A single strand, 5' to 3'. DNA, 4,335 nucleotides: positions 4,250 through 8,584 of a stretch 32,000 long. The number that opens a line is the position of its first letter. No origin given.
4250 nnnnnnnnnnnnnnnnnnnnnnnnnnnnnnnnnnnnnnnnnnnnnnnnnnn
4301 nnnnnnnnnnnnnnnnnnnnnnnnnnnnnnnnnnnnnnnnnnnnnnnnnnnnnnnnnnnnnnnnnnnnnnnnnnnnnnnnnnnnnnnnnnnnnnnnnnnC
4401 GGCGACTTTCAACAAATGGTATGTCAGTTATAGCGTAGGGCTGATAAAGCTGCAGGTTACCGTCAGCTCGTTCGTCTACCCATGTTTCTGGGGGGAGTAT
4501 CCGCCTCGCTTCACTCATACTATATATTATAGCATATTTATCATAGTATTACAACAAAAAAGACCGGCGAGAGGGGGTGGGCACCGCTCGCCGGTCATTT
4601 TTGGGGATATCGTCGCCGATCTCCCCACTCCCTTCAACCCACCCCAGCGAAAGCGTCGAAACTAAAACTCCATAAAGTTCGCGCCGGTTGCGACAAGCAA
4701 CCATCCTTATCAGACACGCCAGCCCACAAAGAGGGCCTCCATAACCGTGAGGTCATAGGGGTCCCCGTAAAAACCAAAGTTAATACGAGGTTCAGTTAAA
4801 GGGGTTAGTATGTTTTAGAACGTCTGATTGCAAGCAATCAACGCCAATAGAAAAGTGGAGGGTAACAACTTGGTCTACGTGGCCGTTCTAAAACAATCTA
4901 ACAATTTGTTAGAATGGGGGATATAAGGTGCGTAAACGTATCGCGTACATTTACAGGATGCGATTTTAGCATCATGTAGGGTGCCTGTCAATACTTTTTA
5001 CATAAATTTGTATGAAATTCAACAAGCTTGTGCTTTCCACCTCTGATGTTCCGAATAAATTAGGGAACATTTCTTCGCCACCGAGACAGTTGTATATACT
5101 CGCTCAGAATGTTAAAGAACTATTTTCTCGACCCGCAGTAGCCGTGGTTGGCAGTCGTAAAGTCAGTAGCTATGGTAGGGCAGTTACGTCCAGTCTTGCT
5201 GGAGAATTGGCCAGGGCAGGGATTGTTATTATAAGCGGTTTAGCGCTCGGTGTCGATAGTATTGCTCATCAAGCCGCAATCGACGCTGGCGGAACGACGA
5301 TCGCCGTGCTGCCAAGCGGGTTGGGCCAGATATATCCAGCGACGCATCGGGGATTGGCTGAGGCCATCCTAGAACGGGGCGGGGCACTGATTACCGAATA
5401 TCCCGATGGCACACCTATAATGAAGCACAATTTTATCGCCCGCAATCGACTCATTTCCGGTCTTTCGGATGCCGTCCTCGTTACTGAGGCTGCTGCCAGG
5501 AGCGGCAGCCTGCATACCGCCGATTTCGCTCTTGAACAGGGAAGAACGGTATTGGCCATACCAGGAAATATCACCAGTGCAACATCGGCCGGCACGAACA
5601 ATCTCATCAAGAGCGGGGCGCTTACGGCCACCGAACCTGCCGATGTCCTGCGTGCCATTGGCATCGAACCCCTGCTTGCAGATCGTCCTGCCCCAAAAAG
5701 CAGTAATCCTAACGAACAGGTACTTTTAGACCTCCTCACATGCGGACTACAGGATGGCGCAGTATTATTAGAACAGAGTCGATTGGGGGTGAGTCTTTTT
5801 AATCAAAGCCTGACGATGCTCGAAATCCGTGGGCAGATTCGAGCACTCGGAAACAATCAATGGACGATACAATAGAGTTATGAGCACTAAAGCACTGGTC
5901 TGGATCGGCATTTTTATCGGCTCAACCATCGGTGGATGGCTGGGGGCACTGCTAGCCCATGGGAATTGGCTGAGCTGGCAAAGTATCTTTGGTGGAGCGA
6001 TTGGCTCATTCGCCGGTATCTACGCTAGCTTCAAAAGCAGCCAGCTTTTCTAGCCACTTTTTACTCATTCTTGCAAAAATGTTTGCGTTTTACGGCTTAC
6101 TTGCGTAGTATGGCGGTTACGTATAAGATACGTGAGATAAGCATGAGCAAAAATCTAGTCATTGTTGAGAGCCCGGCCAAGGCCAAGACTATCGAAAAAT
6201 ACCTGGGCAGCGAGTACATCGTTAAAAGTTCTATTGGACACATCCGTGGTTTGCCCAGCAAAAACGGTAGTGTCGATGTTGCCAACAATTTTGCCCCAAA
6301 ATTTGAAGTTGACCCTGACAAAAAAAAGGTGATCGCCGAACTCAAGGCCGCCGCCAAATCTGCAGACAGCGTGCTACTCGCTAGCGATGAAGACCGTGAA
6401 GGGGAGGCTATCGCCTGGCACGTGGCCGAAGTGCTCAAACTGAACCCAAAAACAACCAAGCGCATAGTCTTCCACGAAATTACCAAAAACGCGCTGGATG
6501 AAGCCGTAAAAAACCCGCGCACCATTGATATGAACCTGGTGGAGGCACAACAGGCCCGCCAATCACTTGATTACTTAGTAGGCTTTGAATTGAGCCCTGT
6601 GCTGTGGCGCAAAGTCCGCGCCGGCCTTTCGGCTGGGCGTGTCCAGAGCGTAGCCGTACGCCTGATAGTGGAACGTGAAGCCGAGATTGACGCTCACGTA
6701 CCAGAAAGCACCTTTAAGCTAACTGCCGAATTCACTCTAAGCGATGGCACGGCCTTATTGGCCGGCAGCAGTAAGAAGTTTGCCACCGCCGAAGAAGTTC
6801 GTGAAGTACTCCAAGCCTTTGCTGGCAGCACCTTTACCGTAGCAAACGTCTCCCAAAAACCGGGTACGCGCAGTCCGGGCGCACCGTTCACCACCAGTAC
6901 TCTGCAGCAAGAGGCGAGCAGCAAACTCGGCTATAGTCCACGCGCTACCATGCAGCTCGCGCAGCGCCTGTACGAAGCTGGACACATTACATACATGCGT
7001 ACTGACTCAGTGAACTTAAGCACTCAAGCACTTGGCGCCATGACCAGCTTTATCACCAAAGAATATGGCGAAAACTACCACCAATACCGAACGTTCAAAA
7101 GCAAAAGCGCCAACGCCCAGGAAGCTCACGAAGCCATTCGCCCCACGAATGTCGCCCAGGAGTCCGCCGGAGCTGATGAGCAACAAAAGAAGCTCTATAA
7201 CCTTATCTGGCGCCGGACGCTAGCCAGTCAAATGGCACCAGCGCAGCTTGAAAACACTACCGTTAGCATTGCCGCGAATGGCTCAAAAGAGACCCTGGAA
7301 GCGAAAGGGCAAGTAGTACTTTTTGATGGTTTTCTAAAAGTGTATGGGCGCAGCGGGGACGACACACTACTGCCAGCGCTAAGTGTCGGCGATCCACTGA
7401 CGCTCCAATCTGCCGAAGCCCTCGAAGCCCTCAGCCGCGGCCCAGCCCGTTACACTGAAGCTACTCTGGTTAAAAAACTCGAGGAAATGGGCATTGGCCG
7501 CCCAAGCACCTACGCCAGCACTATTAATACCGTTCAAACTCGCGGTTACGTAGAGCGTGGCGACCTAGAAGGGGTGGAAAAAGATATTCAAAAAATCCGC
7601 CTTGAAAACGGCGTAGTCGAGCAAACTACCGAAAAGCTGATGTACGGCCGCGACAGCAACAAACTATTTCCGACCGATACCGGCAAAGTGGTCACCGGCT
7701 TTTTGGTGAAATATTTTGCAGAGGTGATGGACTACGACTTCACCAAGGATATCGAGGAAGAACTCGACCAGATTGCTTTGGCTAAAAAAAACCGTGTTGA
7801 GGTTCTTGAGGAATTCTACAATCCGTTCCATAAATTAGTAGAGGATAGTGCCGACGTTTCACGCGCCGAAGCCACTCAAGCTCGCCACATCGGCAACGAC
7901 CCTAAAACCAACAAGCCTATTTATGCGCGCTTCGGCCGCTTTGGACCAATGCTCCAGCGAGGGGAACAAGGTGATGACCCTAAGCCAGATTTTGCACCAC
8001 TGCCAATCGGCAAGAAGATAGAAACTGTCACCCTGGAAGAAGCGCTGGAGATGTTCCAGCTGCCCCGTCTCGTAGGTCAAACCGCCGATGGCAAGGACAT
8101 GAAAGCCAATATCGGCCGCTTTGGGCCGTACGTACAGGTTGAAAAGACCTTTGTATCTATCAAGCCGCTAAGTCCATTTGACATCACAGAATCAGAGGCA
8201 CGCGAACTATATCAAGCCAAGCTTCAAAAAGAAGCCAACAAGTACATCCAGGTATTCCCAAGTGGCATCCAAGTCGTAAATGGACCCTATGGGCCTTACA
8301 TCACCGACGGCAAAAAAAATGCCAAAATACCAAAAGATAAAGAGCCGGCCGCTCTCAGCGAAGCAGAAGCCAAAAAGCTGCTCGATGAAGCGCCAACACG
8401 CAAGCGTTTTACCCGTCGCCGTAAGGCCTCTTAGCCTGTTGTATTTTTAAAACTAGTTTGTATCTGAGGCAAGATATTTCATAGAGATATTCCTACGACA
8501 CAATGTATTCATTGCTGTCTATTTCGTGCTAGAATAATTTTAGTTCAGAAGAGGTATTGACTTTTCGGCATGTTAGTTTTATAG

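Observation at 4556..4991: Orphan promoter-to-terminator unit encoding a ~400-nt highly structured RNA of no family I can recognise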

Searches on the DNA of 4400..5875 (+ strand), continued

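Call 89: search_with_rna_model(model_id=R1, sources=[window, L001, L002, L004, L005, L006, L007, L008, L009, L010, L012, L013, L014, L015, L016, L017, L018, L019, L020, L021, L022, L023, L024, L025, L026, L027, L028, L029, L030, L031, L032, L033, L034, L035, L036, L037, L038, L039, L040, L041, L043, L044, L045, L046, L047, L048, L049, L050, L051, L053, L054, L055, L056, L058, L059, L060, L062, L081, L082, L083, L084, L085, L088, L089, L091, L093, L094, L095, L096, L097, L098, L099, L100, L101, L102, L103, L104, L105, L106, L107, L108, L109, L110, L111, L112, L113, L114, L116, L117, L118, L119, L120, L121, L122, L123, L125, L126, L127, L128, L129], max_evalue=0.000001, make_alignment=true)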
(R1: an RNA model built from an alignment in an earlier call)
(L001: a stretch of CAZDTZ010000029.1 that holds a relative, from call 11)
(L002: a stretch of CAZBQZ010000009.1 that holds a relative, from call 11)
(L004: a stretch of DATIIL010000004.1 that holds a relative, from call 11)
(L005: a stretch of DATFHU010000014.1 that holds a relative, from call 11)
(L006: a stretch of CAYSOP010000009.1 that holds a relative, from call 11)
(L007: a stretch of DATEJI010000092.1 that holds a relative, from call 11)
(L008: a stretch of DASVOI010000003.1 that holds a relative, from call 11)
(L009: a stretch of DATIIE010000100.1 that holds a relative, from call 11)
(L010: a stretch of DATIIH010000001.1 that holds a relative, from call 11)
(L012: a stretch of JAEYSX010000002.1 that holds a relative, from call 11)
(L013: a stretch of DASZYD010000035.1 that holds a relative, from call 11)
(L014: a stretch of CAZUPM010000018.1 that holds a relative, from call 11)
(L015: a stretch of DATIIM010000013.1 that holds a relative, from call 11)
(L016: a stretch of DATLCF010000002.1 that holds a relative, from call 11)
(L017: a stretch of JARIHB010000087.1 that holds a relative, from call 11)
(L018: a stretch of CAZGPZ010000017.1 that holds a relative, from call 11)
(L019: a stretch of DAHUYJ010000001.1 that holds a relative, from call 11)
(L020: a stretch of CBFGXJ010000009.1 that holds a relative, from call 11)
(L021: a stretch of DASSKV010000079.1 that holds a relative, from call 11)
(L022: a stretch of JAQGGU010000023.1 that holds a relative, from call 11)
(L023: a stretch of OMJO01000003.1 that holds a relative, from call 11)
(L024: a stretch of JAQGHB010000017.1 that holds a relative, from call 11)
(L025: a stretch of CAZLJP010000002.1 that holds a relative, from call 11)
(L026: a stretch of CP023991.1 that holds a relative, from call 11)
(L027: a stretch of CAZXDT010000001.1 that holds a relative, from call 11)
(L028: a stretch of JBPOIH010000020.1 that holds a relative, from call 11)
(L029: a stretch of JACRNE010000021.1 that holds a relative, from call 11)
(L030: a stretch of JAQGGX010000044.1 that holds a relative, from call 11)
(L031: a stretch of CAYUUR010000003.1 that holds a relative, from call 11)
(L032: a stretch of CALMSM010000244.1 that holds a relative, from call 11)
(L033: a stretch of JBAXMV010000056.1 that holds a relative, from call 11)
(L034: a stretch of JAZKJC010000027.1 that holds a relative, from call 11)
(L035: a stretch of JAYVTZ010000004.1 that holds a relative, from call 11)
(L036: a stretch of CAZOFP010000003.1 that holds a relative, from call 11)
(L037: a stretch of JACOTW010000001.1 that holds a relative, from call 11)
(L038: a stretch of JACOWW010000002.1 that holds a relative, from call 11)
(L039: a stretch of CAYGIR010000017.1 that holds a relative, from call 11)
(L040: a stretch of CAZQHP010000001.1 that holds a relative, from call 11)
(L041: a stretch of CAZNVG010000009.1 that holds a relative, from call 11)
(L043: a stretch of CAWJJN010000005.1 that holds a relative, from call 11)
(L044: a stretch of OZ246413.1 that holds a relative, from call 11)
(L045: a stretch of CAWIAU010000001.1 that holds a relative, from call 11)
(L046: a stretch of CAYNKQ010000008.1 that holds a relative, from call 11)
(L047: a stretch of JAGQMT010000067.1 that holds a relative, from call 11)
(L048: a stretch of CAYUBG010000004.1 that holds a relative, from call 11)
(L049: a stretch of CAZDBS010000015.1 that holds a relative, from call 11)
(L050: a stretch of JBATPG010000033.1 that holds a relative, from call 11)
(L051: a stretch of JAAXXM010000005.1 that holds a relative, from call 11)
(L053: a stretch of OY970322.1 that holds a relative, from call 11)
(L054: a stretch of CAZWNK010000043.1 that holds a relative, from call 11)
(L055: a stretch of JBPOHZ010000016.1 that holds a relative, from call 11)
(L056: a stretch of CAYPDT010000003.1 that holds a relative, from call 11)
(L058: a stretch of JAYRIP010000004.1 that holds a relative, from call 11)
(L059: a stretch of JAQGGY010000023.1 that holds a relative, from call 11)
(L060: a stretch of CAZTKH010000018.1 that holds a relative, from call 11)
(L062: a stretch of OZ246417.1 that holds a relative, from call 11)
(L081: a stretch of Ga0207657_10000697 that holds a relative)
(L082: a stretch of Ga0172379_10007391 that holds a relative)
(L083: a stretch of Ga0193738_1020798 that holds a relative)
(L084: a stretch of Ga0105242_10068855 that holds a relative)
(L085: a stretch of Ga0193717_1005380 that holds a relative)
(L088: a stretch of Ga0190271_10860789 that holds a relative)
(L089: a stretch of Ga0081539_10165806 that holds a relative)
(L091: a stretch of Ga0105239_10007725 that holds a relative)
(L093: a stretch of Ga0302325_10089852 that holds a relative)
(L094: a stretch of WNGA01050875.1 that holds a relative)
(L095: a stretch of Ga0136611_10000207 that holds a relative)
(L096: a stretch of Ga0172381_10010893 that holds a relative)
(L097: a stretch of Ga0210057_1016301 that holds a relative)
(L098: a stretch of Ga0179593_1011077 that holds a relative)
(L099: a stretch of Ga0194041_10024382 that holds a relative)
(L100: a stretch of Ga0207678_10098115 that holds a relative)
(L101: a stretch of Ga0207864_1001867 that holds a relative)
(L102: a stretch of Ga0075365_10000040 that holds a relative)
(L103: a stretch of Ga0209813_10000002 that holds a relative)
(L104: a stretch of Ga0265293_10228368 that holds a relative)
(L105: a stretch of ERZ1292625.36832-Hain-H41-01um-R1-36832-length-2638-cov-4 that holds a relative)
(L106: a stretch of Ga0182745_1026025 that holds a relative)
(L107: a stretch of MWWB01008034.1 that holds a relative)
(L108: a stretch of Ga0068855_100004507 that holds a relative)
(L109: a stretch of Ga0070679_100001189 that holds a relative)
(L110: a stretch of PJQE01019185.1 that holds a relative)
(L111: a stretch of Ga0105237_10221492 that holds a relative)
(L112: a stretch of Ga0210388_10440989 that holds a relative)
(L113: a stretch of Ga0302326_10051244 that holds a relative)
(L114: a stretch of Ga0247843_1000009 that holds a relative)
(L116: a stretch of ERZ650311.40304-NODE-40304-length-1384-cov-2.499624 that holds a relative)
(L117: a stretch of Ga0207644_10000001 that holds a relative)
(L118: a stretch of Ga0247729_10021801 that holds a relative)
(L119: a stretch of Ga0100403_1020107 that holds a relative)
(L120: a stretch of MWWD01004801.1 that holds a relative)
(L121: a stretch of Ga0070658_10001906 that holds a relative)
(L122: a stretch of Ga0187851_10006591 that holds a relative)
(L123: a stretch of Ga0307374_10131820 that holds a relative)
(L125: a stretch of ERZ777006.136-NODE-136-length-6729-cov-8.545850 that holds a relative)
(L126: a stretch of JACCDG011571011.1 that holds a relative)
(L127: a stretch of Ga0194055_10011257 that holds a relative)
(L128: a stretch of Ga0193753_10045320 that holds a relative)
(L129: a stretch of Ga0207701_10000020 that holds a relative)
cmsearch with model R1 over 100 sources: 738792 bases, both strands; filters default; matches with E-value up to 0.000001: 100.
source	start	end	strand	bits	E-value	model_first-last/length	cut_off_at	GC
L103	4391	4557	-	171.7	2.2e-39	1-170/170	no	0.43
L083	405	573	+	170.6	4.2e-39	1-170/170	no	0.41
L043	3770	3946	-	166.9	3.3e-38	1-170/170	no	0.41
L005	3779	3947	-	165.6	6.9e-38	1-170/170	no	0.4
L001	3771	3947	-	161.2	8.3e-37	1-170/170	no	0.41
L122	2520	2685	+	160.1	1.5e-36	1-170/170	no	0.38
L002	3773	3946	-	159.8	1.8e-36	1-170/170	no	0.41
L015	3769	3943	-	159.4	2.3e-36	1-170/170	no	0.4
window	4795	4958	-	159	2.8e-36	1-170/170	no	0.4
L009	3754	3937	-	158.5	3.8e-36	1-170/170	no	0.43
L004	3765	3947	-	158.3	4.3e-36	1-170/170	no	0.44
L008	3753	3938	-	157.6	6.1e-36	1-170/170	no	0.42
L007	3771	3947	-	156.3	1.3e-35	1-170/170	no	0.45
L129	7063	7236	+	155.8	1.7e-35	1-170/170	no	0.44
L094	2404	2572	-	155.3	2.3e-35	1-170/170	no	0.45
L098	2680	2858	+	155.3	2.3e-35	1-170/170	no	0.41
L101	1433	1594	-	155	2.7e-35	1-170/170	no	0.43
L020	632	794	-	154.3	4.1e-35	1-170/170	no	0.43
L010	3761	3943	-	154.1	4.4e-35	1-170/170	no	0.42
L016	3770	3948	-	152.6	1.1e-34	1-170/170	no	0.4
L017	3776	3946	-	151.6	1.9e-34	1-170/170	no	0.42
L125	3139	3304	+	151.4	2.1e-34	1-170/170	no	0.45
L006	3731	3946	-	151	2.6e-34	1-170/170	no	0.39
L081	11208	11371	-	148.3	1.2e-33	1-170/170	no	0.39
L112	295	466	-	147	2.4e-33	1-170/170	no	0.38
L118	885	1049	+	146.5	3.3e-33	1-170/170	no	0.42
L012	3756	3947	-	146.4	3.4e-33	1-170/170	no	0.4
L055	3645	3808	-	145.8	4.9e-33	1-170/170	no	0.39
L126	9917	10079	+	145.2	6.9e-33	1-170/170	no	0.4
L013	2535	2699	-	143.6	1.6e-32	1-170/170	no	0.48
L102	6821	6995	-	143.3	2e-32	1-170/170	no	0.41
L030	3705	3867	-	143.2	2.1e-32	1-170/170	no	0.43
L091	1197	1353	-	142.4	3.2e-32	1-170/170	no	0.4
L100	548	704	-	142.4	3.2e-32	1-170/170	no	0.4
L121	9083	9251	-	142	4.1e-32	1-170/170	no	0.41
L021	3782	3949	-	140.1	1.2e-31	1-170/170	no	0.46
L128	1579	1765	+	140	1.2e-31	1-170/170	no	0.38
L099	1548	1712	-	138.6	2.9e-31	1-170/170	no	0.35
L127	336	500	-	138.6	2.9e-31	1-170/170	no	0.35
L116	970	1139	+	138.1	3.6e-31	1-170/170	no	0.43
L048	3792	3960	-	138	3.8e-31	1-170/170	no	0.44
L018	3787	3948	-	137.5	5.2e-31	1-170/170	no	0.41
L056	3710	3878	-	137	6.7e-31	1-170/170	no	0.42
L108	10379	10543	+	136.5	9.3e-31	1-170/170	no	0.44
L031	3700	3875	-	134.9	2.3e-30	1-170/170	no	0.4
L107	2269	2450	-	133.8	4.1e-30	1-170/170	no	0.45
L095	8714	8881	+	133.5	4.8e-30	1-170/170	no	0.39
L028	580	756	-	131.1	1.9e-29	1-170/170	no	0.41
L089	205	400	+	131.1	1.9e-29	1-170/170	no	0.46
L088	676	857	-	128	1.1e-28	1-170/170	no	0.41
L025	3703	3880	-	127.9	1.2e-28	1-170/170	no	0.42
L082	2697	2875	+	125.3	5e-28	1-170/170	no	0.39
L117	5323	5542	-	124.9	6.3e-28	1-170/170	no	0.36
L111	1053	1211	+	124.8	6.8e-28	1-170/170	no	0.43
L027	3768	3945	-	123.3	1.6e-27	1-170/170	no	0.4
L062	3768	3939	-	123.1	1.7e-27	1-170/170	no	0.35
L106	2375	2556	-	119.9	1.1e-26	1-170/170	no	0.46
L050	527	720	-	119.1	1.6e-26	1-170/170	no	0.39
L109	2487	2651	-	118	3.1e-26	1-170/170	no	0.39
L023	3085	3263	-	117.4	4.3e-26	1-170/170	no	0.41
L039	3762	3949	-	116.8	6e-26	1-170/170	no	0.35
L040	3768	3949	-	114.7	1.9e-25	1-170/170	no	0.43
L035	3738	3881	-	113.3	4.2e-25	1-170/170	no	0.35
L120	1041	1219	-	112.7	5.9e-25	1-170/170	no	0.46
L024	3635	3822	-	112.1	8.6e-25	1-170/170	no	0.43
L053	3729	3946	-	110.7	1.9e-24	1-170/170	no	0.42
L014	259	481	-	110.7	1.9e-24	1-170/170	no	0.44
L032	3753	3947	-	110.5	2.1e-24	1-170/170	no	0.4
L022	3628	3792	-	109.9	2.9e-24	1-170/170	no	0.42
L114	5803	5976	+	109.8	3.2e-24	1-170/170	no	0.39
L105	1783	2004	-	109.6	3.4e-24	1-170/170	no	0.41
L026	3637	3800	-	108.6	6.2e-24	1-170/170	no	0.43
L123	1596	1812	+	108.4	6.6e-24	1-170/170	no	0.44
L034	3752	3946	-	108.3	7.1e-24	1-170/170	no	0.39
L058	3751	3948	-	107.2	1.3e-23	1-170/170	no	0.38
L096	3671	3882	-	105.3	4e-23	1-170/170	no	0.39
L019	3725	3946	-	104.9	4.9e-23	1-170/170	no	0.44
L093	618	837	+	103.8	9e-23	1-170/170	no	0.42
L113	4431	4650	-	103.8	9e-23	1-170/170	no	0.42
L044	3719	3948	-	98.9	1.4e-21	1-170/170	no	0.34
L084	2512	2663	-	98.6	1.7e-21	1-170/170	no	0.45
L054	2039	2219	+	96.8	4.7e-21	1-170/170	no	0.42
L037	3757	3957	-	96.1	6.9e-21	1-170/170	no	0.36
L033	928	1111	-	94.3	1.9e-20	1-170/170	no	0.36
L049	4979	5159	-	91.6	8.9e-20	1-170/170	no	0.45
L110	275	459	+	91.5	9.4e-20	1-170/170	no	0.47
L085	1958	2173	+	90.5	1.6e-19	1-170/170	no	0.44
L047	471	696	-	90.1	2e-19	1-170/170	no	0.34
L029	3750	3931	-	89.4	3.1e-19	1-170/170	no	0.41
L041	3764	3946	-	89.1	3.5e-19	1-170/170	no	0.45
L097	977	1142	-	87.4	9.4e-19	1-170/170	no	0.39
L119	1864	2029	+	87.4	9.4e-19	1-170/170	no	0.39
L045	3751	3928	-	82.1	1.9e-17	1-170/170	no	0.41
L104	788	934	-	78.9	1.1e-16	1-170/170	no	0.44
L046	1338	1522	-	76.2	5e-16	1-170/170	no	0.39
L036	3766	3948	-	73.3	2.7e-15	1-170/170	no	0.38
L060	3780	3943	-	64.5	3.8e-13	1-170/170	no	0.33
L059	3802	3947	-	64.4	3.9e-13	1-170/170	no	0.4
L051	3741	3947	-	60.3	3.8e-12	1-170/170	no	0.41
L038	3780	3948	-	46.6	8.8e-09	1-170/170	no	0.41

Alignment A4: 100 matches aligned to the model, 399 columns, each read 5' to 3' on its own strand. Consensus structure (alignment columns), stored with it:
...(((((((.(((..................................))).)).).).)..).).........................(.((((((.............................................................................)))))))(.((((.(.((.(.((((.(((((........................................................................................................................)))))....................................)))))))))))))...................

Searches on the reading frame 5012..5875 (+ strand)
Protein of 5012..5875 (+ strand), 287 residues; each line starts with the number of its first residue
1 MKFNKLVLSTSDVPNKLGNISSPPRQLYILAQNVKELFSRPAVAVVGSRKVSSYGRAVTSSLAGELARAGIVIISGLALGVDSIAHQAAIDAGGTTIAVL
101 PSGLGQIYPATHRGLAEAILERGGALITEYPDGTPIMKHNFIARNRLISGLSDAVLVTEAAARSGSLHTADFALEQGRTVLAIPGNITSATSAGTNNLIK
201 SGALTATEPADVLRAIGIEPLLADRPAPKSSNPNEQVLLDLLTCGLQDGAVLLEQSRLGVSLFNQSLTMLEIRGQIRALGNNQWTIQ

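Call 7: search_protein_families(library=pfam, proteins=[window:5012-5875:+])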
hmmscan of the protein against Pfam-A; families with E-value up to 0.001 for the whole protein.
window:5012-5875:+ (287 aa): 2 families
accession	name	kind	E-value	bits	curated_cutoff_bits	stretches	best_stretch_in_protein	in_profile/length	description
PF02481.21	DNA_processg_A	-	2.8e-70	236.2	29.6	1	4-205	8-209/212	DNA recombination-mediator protein A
PF18306.6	LDcluster4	-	4.2e-06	26.9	26.3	1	42-186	3-125/151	SLOG cluster4 family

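Call 11: find_related_loci(query=window:5012-5875:+, collection=genome_contigs, flank=4000)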
Query window:5012-5875:+ (287 aa) in genome_contigs; peptide patterns used: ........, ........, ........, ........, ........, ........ (x = any residue, [..] = any of these).
412 stretches matched a pattern; 181 encode a relative of the query (tblastn E <= 1e-3); the best 80 are kept; 80 distinct loci.
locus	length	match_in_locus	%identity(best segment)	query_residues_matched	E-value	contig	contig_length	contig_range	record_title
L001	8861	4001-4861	67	1-287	2e-123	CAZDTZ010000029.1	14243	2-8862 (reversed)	MAG TPA_asm: uncultured Candidatus Saccharibacteria bacterium isolate SRP200132_co1_471 genome assembly, contig: NODE_74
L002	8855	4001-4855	67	1-286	5e-124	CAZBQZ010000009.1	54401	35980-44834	MAG TPA_asm: uncultured Candidatus Saccharibacteria bacterium isolate SRP200132_co1_38 genome assembly, contig: NODE_919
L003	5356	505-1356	66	1-284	3e-121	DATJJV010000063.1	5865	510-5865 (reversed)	MAG TPA_asm: Candidatus Pristimantibacillus sp. isolate SMAG_U15575 k141_2527626, whole genome shotgun sequence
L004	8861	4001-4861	65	1-287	5e-121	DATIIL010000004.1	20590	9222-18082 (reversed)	MAG TPA_asm: Candidatus Saccharimonadales bacterium isolate SMAG_U15664 k141_168114, whole genome shotgun sequence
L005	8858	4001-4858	65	1-287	5e-119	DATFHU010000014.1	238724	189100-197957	MAG TPA_asm: Candidatus Saccharimonadales bacterium isolate SMAG_U8697 k141_984324, whole genome shotgun sequence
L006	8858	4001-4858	65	1-284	1e-117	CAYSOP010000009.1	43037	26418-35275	MAG TPA_asm: uncultured Candidatus Saccharibacteria bacterium isolate SRP200132_co1_551 genome assembly, contig: NODE_14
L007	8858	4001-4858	63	1-287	3e-115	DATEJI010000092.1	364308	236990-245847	MAG TPA_asm: Candidatus Saccharimonadales bacterium isolate SMAG_U8860 k141_1104895, whole genome shotgun sequence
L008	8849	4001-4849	63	4-287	3e-115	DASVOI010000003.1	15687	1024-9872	MAG TPA_asm: Candidatus Saccharimonadales bacterium isolate SMAG_U3149 k141_137521, whole genome shotgun sequence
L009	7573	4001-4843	62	4-284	2e-114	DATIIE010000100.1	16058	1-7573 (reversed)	MAG TPA_asm: Candidatus Saccharimonadales bacterium isolate SMAG_U15656 k141_111688, whole genome shotgun sequence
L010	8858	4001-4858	63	2-287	3e-113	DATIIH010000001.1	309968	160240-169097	MAG TPA_asm: Patescibacteria group bacterium isolate SMAG_U15659 k141_649687, whole genome shotgun sequence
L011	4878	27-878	63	2-286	2e-111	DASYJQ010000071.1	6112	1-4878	MAG TPA_asm: Candidatus Saccharimonadales bacterium isolate SMAG_U4299 k141_536276, whole genome shotgun sequence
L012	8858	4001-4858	63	1-286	2e-116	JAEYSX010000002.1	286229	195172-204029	MAG: Candidatus Parcubacteria bacterium isolate OH_CBlB_112 k127_2884060, whole genome shotgun sequence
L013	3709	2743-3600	62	1-286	7e-109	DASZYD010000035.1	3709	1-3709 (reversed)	MAG TPA_asm: Candidatus Saccharimonadales bacterium isolate SMAG_U6201 k141_57231, whole genome shotgun sequence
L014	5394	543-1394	58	4-286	1e-106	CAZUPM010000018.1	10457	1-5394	MAG TPA_asm: uncultured Candidatus Saccharibacteria bacterium isolate SRP226684_co1_177 genome assembly, contig: NODE_50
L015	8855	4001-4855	60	2-287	4e-106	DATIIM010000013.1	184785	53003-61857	MAG TPA_asm: Patescibacteria group bacterium isolate SMAG_U15665 k141_343429, whole genome shotgun sequence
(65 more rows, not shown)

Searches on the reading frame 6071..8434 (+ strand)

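Call 7: search_protein_families(library=pfam, proteins=[window:6071-8434:+])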
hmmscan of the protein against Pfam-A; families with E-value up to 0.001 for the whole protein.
window:6071-8434:+ (787 aa): 3 families
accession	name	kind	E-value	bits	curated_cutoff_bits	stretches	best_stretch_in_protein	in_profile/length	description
PF01131.25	Topoisom_bac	-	3.4e-117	392.4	35.1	2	152-496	2-359/411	DNA topoisomerase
PF13368.11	Toprim_C_rpt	-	3.5e-43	145.7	22.3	3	733-778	8-53/57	Topoisomerase C-terminal repeat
PF01751.28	Toprim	-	2.1e-21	76.3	23.1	1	29-137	2-96/96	Toprim domain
